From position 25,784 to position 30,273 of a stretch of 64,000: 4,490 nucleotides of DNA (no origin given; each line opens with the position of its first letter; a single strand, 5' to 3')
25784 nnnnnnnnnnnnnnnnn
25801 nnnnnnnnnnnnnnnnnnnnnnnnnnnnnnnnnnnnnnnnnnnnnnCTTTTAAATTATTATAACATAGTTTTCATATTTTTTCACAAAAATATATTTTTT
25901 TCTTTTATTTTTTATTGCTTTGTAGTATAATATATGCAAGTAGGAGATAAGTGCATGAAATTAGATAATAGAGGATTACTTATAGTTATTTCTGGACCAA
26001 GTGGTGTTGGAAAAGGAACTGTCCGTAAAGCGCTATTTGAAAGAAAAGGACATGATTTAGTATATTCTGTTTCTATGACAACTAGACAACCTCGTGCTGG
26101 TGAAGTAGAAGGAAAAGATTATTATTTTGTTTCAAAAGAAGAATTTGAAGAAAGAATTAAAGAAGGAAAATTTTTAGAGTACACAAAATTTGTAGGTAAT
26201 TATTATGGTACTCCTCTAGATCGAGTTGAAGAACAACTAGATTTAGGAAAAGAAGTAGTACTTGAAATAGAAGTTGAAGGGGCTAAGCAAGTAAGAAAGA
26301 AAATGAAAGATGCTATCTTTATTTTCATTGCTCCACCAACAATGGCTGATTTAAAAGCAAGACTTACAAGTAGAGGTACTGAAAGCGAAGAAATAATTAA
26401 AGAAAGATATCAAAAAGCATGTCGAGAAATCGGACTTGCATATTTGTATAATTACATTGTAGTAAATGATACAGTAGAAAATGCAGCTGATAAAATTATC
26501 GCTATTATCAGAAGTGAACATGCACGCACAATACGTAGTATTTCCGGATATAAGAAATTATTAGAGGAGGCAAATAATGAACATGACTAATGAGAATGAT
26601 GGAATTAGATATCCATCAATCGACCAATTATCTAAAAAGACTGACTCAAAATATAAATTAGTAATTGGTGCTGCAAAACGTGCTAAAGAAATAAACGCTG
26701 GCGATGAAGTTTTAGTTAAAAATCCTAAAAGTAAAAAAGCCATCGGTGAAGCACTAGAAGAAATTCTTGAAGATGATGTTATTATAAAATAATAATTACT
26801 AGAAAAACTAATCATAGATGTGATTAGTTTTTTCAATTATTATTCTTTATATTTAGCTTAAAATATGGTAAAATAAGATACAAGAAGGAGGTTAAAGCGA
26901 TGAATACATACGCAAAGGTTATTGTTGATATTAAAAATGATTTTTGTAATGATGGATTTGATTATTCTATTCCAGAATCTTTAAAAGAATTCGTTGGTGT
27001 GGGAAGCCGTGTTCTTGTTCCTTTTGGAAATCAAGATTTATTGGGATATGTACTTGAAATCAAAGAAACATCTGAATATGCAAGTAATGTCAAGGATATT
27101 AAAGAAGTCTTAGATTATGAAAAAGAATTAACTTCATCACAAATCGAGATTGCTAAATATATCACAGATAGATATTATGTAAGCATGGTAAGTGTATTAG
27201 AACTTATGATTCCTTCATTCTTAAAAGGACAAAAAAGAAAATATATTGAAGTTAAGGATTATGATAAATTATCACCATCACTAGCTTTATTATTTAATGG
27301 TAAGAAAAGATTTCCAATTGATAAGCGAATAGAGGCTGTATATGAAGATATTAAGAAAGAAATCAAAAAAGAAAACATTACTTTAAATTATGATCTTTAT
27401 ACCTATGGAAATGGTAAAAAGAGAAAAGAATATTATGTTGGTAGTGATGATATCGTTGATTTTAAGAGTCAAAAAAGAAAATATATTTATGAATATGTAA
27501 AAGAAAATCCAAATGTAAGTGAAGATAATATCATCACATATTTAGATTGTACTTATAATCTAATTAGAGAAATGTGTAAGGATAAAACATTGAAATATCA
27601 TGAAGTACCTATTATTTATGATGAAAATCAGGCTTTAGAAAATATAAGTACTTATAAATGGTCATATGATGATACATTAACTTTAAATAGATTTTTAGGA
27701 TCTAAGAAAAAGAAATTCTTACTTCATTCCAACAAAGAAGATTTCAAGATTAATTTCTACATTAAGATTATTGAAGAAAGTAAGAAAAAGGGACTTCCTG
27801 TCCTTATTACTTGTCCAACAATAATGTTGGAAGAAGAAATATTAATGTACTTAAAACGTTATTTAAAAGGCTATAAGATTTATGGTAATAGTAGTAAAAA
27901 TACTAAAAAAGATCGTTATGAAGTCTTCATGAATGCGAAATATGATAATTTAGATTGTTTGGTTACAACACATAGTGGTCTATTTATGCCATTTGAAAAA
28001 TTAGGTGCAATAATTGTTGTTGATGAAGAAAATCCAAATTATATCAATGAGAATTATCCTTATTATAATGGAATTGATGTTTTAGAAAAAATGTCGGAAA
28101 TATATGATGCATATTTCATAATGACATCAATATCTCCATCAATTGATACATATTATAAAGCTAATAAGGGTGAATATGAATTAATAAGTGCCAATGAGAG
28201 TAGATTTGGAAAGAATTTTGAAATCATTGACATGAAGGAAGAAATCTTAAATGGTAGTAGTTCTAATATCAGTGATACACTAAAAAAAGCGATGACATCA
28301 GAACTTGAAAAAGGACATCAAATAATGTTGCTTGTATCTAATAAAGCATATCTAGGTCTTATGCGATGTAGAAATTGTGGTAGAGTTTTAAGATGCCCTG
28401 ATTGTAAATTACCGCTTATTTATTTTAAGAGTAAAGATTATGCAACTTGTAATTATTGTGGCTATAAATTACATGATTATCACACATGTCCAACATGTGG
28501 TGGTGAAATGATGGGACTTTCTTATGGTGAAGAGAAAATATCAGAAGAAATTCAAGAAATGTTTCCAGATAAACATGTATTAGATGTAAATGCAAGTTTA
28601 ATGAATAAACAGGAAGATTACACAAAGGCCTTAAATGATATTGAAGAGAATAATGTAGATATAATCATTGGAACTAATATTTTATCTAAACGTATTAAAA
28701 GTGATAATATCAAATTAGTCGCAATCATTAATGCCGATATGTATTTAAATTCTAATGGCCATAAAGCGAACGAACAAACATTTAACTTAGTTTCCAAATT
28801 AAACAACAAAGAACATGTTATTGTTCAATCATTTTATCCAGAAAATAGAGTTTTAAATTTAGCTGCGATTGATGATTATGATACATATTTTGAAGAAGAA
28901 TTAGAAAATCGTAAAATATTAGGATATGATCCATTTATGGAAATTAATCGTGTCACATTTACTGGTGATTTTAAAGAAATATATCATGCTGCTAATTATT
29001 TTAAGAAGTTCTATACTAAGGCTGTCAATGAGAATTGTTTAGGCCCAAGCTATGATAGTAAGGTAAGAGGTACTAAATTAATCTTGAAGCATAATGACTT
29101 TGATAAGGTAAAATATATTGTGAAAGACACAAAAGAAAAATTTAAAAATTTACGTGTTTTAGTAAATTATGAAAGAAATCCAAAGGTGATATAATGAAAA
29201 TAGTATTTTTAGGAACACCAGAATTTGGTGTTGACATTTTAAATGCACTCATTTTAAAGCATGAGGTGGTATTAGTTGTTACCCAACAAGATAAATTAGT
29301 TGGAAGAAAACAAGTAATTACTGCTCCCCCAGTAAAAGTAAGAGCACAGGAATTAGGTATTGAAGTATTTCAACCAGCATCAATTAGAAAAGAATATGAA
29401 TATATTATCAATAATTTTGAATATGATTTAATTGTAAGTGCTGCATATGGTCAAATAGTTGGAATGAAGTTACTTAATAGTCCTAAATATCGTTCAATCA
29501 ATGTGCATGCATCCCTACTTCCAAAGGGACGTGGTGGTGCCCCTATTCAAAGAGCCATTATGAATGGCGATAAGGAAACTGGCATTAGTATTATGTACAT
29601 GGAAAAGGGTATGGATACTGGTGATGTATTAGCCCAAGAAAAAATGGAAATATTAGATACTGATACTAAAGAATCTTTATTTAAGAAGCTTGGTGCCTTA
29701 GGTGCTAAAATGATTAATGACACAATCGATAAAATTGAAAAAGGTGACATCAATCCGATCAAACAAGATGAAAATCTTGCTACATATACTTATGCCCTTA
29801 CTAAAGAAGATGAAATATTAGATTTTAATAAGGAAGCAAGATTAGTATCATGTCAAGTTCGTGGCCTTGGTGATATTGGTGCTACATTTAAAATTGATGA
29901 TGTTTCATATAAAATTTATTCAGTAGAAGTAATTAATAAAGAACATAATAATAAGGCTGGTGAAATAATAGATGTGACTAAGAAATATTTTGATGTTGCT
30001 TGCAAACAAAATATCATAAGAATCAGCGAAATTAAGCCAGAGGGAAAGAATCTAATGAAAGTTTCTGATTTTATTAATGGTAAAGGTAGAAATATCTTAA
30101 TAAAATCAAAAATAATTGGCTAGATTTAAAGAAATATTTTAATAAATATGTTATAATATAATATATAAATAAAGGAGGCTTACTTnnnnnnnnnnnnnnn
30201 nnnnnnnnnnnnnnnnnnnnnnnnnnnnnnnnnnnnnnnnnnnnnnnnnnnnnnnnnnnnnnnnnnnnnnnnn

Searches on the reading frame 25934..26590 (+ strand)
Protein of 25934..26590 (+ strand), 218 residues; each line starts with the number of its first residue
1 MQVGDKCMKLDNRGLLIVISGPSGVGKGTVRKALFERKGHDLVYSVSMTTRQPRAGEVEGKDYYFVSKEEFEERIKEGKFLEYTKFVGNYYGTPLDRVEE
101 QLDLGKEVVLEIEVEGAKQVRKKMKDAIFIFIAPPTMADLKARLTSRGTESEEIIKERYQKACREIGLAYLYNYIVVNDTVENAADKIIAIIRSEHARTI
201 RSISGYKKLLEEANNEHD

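Call 39: search_protein_families(library=pfam, proteins=[window:25934-26590:+], max_evalue=0.0001)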
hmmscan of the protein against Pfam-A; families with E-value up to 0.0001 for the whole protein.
window:25934-26590:+ (218 aa): 1 family
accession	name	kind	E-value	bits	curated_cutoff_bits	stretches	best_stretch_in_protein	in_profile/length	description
PF00625.27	Guanylate_kin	-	2.8e-54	184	25.2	1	16-194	4-181/182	Guanylate kinase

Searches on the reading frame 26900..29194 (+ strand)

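Call 39: search_protein_families(library=pfam, proteins=[window:26900-29194:+], max_evalue=0.0001)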
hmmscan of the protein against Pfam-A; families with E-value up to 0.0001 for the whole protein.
window:26900-29194:+ (764 aa): 4 families
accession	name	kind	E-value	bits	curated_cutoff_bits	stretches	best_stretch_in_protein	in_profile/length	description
PF17764.6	PriA_3primeBD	-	8.9e-23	80.4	22.7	1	6-105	1-96/96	3'DNA-binding domain (3'BD)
PF00270.35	DEAD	-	5.9e-06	26.6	26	0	288-377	33-126/167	DEAD/DEAH box helicase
PF00271.37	Helicase_C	-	2.1e-05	25.2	23.5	0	284-358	3-73/110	Helicase conserved C-terminal domain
PF18319.7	Zn_ribbon_PriA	-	5e-05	23.6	26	1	499-523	1-25/27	PriA DNA helicase Cys-rich region (CRR) domain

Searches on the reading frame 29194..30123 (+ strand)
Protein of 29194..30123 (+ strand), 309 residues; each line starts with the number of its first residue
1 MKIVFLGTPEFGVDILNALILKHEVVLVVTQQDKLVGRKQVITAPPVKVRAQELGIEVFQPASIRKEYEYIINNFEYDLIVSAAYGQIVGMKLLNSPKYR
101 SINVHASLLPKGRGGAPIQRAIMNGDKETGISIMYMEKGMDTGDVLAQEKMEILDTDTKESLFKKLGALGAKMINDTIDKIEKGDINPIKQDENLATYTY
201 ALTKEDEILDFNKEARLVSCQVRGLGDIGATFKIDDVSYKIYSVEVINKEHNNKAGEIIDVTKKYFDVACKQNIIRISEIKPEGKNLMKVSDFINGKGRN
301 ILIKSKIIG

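Call 39: search_protein_families(library=pfam, proteins=[window:29194-30123:+], max_evalue=0.0001)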
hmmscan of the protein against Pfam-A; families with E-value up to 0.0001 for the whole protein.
window:29194-30123:+ (309 aa): 2 families
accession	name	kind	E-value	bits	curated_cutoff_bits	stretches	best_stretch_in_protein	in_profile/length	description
PF00551.24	Formyl_trans_N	-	6.4e-40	137.3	26.1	1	1-175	1-178/181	Formyl transferase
PF02911.23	Formyl_trans_C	-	5.5e-22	78.3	21.1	1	202-297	2-99/100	Formyl transferase, C-terminal domain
